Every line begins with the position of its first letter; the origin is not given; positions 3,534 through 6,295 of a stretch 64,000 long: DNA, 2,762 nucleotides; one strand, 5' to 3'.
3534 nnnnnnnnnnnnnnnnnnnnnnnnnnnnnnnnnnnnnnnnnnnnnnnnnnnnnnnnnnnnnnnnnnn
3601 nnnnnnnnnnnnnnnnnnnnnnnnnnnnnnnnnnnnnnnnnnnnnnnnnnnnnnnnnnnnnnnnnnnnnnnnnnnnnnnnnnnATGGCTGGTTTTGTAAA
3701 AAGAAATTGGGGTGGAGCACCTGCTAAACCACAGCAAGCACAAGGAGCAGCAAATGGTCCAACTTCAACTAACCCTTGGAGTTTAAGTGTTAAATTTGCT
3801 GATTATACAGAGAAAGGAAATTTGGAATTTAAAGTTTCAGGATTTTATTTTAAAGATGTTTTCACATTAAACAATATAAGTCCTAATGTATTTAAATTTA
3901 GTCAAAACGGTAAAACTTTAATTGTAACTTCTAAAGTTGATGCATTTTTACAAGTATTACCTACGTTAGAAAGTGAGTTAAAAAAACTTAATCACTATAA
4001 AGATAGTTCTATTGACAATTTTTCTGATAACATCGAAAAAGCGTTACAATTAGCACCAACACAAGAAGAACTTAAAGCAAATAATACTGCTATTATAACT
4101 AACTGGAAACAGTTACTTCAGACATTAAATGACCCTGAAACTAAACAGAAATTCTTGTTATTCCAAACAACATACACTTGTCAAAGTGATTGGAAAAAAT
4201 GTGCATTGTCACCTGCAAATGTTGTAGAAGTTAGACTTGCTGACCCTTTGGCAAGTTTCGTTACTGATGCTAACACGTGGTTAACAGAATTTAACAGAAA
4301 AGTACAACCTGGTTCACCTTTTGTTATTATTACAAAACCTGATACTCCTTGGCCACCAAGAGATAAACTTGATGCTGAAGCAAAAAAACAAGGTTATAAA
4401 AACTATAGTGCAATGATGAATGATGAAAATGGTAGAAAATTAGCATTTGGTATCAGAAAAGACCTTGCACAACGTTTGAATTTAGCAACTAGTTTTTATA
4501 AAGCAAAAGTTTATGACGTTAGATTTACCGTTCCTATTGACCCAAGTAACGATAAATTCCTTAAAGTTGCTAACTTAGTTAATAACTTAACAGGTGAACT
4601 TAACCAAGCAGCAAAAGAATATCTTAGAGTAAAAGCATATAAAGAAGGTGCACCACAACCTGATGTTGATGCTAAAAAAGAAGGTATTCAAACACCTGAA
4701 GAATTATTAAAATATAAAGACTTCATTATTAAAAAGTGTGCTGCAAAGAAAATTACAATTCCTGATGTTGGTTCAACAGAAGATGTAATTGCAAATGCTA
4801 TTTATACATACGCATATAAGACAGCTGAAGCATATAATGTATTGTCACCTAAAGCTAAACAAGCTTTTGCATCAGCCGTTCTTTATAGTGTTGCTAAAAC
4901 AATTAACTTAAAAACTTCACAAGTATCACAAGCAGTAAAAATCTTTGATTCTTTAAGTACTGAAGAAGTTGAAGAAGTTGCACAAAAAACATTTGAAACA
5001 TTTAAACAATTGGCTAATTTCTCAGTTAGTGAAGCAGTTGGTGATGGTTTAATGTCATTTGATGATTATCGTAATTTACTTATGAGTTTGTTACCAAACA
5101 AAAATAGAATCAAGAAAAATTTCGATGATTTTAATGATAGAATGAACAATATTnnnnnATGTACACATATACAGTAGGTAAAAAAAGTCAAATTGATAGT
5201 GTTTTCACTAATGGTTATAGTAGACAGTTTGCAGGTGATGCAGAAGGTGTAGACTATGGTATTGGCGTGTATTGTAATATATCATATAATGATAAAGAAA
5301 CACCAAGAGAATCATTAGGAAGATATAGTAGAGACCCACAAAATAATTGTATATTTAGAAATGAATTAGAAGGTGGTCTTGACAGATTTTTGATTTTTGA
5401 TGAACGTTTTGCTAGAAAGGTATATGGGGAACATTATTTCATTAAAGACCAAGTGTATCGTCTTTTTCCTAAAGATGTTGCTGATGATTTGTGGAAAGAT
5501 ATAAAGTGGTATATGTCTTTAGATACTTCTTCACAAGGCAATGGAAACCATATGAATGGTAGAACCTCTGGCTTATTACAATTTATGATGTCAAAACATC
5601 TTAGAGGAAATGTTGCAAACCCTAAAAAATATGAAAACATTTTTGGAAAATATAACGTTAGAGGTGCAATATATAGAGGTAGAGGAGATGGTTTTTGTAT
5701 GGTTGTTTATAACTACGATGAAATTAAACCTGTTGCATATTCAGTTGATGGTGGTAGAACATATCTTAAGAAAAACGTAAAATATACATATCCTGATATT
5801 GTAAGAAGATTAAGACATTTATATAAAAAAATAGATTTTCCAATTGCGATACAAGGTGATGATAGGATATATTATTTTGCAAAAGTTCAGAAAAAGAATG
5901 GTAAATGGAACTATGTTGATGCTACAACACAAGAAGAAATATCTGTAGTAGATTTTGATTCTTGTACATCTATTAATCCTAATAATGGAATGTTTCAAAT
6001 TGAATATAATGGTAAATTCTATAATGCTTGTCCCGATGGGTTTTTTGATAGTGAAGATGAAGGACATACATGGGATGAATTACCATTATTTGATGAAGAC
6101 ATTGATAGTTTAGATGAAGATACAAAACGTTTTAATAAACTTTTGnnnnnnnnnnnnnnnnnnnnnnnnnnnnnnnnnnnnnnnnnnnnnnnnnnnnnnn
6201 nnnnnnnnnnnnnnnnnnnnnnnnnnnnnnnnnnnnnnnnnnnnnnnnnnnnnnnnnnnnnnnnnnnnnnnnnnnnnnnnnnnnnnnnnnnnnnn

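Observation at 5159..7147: Internally duplicated 662-aa protein with complementary PARP-like ADP-ribosyltransferase motifs in its two halves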

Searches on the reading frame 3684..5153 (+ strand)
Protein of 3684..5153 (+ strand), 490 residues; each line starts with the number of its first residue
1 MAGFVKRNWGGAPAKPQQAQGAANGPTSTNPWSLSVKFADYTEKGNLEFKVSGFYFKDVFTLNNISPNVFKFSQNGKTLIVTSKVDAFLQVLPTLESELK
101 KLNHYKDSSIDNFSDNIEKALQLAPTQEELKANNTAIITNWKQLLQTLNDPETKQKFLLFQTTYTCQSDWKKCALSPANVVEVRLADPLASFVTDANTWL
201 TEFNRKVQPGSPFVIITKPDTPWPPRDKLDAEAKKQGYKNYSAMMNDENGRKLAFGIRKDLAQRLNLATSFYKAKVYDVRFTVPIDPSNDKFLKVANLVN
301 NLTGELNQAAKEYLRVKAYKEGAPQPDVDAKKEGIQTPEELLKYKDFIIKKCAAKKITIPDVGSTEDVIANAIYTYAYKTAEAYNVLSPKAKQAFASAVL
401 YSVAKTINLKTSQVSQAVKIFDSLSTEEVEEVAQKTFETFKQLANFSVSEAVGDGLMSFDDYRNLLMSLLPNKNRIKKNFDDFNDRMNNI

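Call 6: search_protein_families(library=pfam, proteins=[window:3684-5153:+], max_evalue=0.001)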
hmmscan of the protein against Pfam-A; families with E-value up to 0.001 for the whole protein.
window:3684-5153:+ (490 aa): 0 families

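Call 16: search_protein_families(library=phrogs, proteins=[window:3684-5153:+], max_evalue=0.001)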
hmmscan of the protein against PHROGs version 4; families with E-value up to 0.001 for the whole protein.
window:3684-5153:+ (490 aa): 0 families

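Call 66: find_homologous_proteins(query=window:3684-5153:+, max_evalue=0.001)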
Query window:3684-5153:+ (490 aa): 37 proteins with E <= 0.001 among 8000 candidates.
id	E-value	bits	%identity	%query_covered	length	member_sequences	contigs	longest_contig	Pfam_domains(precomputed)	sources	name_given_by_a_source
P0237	0.0e+0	1087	100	100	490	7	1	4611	-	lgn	-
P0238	8.9e-168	577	56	100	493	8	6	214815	-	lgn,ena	-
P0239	2.9e-161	556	52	100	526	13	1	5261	-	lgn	-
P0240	5.2e-161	555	54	100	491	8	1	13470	-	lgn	-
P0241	1.4e-159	550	53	100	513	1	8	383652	-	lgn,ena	-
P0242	2.6e-158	546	52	100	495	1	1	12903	-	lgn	-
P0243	4.4e-156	539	52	100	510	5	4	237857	-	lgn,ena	-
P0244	2.4e-154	533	49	100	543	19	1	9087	-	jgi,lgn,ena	-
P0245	2.9e-143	496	48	100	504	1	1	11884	-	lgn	-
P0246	4.1e-141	489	47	100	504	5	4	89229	-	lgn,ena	-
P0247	1.1e-139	484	48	100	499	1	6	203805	-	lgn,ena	-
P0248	5.1e-139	482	49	100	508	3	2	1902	-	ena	-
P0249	2.2e-138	480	49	100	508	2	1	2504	-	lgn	-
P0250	4.1e-138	479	47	100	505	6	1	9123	-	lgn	-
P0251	7.4e-136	472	46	100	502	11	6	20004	-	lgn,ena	-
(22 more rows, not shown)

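Call 69: search_solved_structures(query=A5, max_evalue=10, show_alignments=1)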
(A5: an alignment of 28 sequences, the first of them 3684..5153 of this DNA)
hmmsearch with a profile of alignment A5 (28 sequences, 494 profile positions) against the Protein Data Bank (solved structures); distinct sequences matched with E-value up to 10: 0.

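Call 73: predict_structure(alignment_id=A5)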
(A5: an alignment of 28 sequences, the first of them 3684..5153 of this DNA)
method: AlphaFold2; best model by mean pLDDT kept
length: 490 residues; sequences in the alignment: 28
mean_pLDDT: 76.4   pTM: 0.52
mean pLDDT of the five models: 76.4, 73.1, 72.2, 70.0, 69.8
residues with pLDDT >= 90: 30; 70-90: 344; 50-70: 71; < 50: 45
segments of 3 or more residues with pLDDT < 50: 1-28, 302-304, 330-333, 447-455
pLDDT, mean of each block of 10 residues (from residue 1): 33 32 37 84 84 84 87 81 85 89 88 87 86 83 62 73 69 82 85 89 89 88 84 88 82 82 83 89 86 69 56 73 60 62 86 85 86 90 80 88 81 81 80 84 60 53 79 59 60
secondary structure, 60 per line:
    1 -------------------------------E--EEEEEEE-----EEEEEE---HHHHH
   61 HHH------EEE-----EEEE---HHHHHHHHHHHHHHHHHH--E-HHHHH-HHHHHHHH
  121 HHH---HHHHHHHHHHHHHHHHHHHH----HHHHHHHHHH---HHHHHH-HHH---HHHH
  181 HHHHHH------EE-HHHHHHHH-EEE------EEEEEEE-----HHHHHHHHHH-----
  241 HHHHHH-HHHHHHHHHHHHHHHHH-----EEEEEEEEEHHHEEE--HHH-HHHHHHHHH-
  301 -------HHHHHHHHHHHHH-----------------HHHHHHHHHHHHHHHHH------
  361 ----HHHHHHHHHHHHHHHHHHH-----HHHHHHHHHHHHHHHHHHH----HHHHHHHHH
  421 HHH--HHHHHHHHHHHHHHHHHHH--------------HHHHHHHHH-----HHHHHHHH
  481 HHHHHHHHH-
elements in order: E35-41 E47-52 H56-63 E70-72 E78-81 H85-102 H107-111 H113-123 H127-146 H151-160 H164-169 H177-186 H196-203 E205-207 E214-220 H226-235 H241-246 H248-264 E270-278 E282-284 H291-299 H308-320 H338-354 H365-383 H389-407 H412-423 H426-444 H459-467 H473-489
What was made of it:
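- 3684..5156 (+): Gene X: the conserved upstream partner (490 aa), ending 3 nt before Y starts. It is mostly helical with a small beta domain, and its fold resembles ArdC. The AF2 model has pLDDT 76.4 (call 73).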

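Call 85: search_protein_families(library=pfam, alignment_id=A5, max_evalue=1)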
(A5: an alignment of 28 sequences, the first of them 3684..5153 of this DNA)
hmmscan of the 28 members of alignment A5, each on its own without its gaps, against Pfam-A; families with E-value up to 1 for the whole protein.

A. member 1, window:3684-5153:+ (490 aa): 4 families
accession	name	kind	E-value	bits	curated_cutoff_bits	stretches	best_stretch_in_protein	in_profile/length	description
PF23734.1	DUF7163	-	0.025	14.9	27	1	87-177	47-137/199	Domain of unknown function (DUF7163)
PF23854.1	DUF7217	-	0.16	12.1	29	1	77-130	54-107/238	Domain of unknown function (DUF7217)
PF07200.18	Mod_r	-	0.64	10.4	30.1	1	84-159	17-88/146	Modifier of rudimentary (Mod(r)) protein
PF05082.18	Rop-like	-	0.99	9.7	27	0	427-445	36-54/64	Rop-like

B. families by the number of members that match (of 28 scanned): 54 families (the first 25 are shown)
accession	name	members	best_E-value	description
PF17898.6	GerD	2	0.023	Spore germination GerD central core domain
PF23734.1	DUF7163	2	0.025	Domain of unknown function (DUF7163)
PF23655.1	LYRM_2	2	0.12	LYR motif containing domain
PF23469.1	KH_12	2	0.16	KH-domain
PF22481.1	DUF6985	2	0.23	Domain of unknown function (DUF6985)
PF09347.15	DUF1989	1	0.0085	Domain of unknown function (DUF1989)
PF11723.14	Aromatic_hydrox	1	0.017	Homotrimeric ring hydroxylase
PF00637.26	Clathrin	1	0.022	Region in Clathrin and VPS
PF18794.7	HSM3_C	1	0.029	DNA mismatch repair protein HSM3, C terminal domain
PF22746.1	SHOCT-like_DUF2089-C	1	0.03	SHOCT-like domain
PF09736.14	Bud13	1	0.03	Pre-mRNA-splicing factor of RES complex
PF16133.10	DUF4844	1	0.035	Domain of unknown function (DUF4844)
PF07225.17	NDUF_B4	1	0.04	NADH-ubiquinone oxidoreductase B15 subunit (NDUFB4)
PF00435.27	Spectrin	1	0.044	Spectrin repeat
PF23867.1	Mmc1_N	1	0.046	Mmc1 N-terminal domain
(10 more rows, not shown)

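Call 92: search_protein_families(library=ncbifam, proteins=[window:3684-5153:+], max_evalue=0.1)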
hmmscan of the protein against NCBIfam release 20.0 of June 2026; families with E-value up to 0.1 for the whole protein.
window:3684-5153:+ (490 aa): 1 family
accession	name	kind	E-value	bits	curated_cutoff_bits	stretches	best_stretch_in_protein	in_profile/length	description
NF010738.0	PRK14140.1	equivalog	0.034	13.9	137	0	114-150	97-133/191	nucleotide exchange factor GrpE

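Call 93: search_protein_families(library=padloc, proteins=[window:3684-5153:+], max_evalue=0.1)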
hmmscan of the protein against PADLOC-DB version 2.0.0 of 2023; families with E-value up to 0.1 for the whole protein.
window:3684-5153:+ (490 aa): 1 family
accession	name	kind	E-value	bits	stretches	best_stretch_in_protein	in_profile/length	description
PDLC01481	Cas11a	-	0.014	14.1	0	109-173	32-96/103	CAS-I-A; effector_SS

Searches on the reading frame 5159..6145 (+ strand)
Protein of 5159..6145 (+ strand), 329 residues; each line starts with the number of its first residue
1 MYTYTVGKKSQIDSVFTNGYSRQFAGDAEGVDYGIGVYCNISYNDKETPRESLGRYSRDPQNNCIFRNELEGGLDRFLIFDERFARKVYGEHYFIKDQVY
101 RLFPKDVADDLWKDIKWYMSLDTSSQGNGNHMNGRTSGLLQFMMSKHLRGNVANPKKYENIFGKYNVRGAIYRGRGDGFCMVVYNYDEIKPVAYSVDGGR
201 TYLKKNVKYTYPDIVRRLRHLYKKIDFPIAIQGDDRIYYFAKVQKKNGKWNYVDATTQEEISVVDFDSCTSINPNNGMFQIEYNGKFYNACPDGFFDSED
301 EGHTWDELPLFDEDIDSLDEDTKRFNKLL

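Call 3: search_protein_families(library=pfam, proteins=[window:5159-6145:+], max_evalue=1)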
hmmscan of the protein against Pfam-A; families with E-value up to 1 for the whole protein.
window:5159-6145:+ (329 aa): 1 family
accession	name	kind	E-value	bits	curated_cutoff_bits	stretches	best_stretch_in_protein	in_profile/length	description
PF02012.26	BNR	-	0.36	11.4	27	0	194-202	2-10/12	BNR/Asp-box repeat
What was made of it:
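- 5741..5767 (+): BNR/Asp-box motif 1 (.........) closing unit 1's ART domain. Weak Pfam BNR hit (call 3).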

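Call 4: search_protein_families(library=phrogs, proteins=[window:5159-6145:+], max_evalue=0.1)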
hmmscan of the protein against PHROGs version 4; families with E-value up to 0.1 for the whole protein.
window:5159-6145:+ (329 aa): 0 families
